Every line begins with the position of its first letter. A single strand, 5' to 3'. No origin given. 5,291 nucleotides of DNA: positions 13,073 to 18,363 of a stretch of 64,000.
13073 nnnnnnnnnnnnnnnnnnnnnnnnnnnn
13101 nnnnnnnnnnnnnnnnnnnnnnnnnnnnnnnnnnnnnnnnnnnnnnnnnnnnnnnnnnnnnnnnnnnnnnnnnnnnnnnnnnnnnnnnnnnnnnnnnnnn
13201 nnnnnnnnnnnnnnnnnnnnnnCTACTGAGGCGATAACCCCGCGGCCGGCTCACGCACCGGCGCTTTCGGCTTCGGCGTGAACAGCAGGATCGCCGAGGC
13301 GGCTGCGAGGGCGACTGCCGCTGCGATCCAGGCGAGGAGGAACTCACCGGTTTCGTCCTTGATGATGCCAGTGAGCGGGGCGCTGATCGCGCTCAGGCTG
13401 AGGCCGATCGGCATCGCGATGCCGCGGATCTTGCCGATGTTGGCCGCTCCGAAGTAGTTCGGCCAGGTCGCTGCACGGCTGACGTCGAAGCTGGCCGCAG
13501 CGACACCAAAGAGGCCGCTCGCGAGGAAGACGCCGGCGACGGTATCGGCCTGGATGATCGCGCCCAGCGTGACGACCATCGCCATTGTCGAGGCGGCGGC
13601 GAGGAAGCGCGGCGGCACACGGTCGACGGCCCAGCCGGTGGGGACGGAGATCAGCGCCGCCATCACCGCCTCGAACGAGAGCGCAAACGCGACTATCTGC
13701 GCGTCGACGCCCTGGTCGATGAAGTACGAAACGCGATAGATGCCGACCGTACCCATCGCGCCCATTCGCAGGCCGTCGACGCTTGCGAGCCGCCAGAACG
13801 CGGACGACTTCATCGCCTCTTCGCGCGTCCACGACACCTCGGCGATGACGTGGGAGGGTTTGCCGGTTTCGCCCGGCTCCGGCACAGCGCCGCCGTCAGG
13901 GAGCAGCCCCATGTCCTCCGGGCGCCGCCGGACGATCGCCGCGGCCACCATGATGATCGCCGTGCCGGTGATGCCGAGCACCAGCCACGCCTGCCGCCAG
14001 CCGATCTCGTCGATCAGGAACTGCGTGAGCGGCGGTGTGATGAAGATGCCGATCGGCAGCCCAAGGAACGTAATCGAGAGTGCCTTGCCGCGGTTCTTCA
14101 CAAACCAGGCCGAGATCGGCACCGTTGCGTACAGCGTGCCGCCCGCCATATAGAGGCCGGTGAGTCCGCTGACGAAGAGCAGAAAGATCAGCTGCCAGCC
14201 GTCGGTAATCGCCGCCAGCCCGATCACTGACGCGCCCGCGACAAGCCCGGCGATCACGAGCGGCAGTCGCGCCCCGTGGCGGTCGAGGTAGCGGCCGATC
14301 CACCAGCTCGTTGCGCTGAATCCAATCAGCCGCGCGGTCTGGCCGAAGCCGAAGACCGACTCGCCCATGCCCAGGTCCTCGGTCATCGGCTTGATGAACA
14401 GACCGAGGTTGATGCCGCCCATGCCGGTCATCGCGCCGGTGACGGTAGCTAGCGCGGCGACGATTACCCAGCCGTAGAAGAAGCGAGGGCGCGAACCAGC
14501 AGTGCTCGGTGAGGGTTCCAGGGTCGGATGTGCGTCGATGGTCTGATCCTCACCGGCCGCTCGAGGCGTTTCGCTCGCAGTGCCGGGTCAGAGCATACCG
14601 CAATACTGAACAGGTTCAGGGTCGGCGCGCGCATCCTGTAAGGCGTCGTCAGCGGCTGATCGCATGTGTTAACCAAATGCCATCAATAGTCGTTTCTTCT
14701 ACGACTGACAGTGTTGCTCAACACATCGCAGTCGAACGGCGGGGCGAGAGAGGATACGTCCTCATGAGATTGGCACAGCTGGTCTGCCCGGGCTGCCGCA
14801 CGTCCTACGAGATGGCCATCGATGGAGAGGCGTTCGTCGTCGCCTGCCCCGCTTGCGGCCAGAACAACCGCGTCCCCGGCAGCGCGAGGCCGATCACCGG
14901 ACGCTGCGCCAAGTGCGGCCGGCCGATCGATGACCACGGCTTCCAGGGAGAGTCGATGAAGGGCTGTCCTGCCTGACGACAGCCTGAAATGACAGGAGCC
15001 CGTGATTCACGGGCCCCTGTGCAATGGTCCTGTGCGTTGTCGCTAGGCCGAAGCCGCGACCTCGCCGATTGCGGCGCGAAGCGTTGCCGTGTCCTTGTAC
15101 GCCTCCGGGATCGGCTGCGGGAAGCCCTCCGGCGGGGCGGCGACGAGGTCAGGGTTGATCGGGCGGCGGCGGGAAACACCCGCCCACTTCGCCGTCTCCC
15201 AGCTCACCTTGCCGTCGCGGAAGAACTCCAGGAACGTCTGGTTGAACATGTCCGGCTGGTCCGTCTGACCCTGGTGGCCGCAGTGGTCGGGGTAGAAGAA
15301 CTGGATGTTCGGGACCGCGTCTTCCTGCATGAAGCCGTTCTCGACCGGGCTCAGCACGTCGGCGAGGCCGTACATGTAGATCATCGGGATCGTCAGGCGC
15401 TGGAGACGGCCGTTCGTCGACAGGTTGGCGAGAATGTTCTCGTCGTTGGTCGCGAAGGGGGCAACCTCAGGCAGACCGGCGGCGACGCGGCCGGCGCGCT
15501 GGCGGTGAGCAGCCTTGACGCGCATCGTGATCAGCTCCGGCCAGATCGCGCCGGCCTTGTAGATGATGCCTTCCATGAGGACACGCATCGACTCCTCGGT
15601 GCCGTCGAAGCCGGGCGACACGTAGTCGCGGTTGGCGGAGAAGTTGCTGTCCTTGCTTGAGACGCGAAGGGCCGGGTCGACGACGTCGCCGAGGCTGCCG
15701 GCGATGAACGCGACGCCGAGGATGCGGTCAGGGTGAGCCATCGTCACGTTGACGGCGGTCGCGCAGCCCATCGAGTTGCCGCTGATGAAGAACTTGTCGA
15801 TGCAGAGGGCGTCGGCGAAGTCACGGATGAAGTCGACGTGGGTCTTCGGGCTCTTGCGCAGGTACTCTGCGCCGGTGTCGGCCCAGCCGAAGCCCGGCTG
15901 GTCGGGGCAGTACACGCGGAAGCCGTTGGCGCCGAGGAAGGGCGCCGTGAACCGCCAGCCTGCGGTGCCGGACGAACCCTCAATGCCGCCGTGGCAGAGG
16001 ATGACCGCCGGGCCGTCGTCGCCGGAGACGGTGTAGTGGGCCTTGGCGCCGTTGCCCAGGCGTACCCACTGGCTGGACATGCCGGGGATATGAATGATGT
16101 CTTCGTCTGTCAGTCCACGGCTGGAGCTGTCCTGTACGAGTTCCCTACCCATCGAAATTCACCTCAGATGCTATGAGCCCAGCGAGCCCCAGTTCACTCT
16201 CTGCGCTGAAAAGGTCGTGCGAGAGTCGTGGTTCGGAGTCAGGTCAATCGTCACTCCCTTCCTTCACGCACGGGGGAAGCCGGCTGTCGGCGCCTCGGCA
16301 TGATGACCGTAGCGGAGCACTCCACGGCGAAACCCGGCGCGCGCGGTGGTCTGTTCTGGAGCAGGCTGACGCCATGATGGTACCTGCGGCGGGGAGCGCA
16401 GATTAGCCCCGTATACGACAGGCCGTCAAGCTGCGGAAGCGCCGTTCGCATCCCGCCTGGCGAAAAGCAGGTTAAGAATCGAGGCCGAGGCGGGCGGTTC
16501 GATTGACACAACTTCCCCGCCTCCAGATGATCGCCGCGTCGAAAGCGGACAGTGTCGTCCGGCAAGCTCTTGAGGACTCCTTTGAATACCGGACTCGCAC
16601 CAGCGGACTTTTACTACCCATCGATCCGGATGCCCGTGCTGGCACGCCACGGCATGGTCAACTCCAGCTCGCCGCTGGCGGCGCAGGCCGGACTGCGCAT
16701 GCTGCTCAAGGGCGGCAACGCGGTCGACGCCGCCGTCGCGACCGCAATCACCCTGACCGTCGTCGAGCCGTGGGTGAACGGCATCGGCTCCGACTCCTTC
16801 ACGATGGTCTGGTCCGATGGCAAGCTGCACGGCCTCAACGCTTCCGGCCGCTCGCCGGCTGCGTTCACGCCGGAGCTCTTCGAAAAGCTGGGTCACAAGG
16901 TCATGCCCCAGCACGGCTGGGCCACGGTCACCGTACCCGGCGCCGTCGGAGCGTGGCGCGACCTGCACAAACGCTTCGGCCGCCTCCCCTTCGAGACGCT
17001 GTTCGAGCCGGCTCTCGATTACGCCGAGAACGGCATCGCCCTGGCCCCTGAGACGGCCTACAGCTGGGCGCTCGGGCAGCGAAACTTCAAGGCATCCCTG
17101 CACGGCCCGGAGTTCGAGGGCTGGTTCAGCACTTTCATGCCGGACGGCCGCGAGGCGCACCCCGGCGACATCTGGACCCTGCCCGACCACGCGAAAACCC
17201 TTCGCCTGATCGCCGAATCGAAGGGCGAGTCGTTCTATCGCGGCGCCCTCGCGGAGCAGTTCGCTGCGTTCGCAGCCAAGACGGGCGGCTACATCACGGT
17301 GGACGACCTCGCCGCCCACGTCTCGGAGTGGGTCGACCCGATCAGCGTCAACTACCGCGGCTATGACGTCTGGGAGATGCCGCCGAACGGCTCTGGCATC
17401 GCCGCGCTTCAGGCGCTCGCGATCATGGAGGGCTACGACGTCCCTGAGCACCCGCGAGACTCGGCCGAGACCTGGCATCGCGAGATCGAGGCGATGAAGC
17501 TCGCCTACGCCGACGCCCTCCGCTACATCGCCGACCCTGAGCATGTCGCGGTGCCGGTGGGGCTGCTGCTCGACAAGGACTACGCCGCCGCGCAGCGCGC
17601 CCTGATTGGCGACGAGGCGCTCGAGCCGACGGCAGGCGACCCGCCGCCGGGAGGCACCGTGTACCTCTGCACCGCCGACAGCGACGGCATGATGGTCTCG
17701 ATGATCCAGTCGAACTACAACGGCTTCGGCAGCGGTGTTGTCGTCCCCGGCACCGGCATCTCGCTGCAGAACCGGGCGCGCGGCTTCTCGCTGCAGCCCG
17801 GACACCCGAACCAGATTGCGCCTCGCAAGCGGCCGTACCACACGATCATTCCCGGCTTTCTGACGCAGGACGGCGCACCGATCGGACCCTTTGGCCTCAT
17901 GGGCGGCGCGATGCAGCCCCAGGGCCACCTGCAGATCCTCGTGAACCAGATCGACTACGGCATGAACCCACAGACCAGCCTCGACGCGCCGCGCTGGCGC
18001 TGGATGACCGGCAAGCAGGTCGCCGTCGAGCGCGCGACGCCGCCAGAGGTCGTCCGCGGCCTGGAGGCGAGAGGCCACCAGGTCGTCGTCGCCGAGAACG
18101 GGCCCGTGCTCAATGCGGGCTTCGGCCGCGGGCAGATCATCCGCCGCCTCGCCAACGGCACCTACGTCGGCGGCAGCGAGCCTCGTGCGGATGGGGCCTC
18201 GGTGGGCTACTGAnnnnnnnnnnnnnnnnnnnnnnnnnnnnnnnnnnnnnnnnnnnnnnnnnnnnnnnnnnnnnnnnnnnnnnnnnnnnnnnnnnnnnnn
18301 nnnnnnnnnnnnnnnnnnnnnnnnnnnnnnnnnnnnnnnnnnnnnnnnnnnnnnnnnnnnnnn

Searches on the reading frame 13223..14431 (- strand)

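Call 32: search_protein_families(library=pfam, proteins=[window:13223-14431:-], max_evalue=0.0001)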
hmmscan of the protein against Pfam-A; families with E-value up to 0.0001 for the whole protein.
window:13223-14431:- (402 aa): 1 family
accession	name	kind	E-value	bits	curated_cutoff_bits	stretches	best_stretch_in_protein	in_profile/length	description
PF07690.21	MFS_1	-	7e-28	98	33.4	2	2-217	8-207/347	Major Facilitator Superfamily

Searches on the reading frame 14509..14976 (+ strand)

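Call 32: search_protein_families(library=pfam, proteins=[window:14509-14976:+], max_evalue=0.0001)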
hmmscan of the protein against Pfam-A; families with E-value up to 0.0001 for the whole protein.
window:14509-14976:+ (155 aa): 1 family
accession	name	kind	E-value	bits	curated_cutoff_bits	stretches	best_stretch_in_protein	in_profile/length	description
PF24441.1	DUF7560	-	7.1e-05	22.9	27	0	108-145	3-42/44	Family of unknown function (DUF7560)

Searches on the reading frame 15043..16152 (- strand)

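Call 32: search_protein_families(library=pfam, proteins=[window:15043-16152:-], max_evalue=0.0001)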
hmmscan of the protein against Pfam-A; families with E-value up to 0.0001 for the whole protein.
window:15043-16152:- (369 aa): 3 families
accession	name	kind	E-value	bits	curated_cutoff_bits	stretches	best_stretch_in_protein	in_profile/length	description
PF00561.26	Abhydrolase_1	-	4e-20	73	25.8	1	48-160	1-115/245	alpha/beta hydrolase fold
PF12146.15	Hydrolase_4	-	8.8e-12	45.3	27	1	49-155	6-112/239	Serine aminopeptidase, S33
PF12697.13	Abhydrolase_6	-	1.2e-11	46.2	26.3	1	50-303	1-214/217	Alpha/beta hydrolase family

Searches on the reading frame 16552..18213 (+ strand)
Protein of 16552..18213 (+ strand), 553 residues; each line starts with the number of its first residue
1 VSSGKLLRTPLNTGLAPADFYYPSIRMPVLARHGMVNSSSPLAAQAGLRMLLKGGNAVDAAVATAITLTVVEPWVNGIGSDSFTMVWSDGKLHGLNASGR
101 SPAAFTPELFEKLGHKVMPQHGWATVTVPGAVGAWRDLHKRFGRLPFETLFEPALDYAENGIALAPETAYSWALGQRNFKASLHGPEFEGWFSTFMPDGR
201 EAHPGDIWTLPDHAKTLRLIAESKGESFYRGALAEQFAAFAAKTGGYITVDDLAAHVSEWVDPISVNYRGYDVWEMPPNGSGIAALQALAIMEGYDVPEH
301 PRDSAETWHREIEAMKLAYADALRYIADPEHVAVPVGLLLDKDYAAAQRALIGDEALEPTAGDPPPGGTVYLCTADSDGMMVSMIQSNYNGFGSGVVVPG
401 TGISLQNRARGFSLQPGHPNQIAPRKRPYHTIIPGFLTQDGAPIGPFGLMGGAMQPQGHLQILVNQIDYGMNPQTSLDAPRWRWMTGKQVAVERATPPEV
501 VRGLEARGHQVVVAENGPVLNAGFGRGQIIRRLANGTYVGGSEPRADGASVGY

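Call 80: search_protein_families(library=pfam, proteins=[window:16552-18213:+], max_evalue=0.001)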
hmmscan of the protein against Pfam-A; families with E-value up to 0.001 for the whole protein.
window:16552-18213:+ (553 aa): 1 family
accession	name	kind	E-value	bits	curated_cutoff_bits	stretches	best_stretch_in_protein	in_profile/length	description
PF01019.26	G_glu_transpept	-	2.2e-155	518.8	27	1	49-548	2-512/512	Gamma-glutamyltranspeptidase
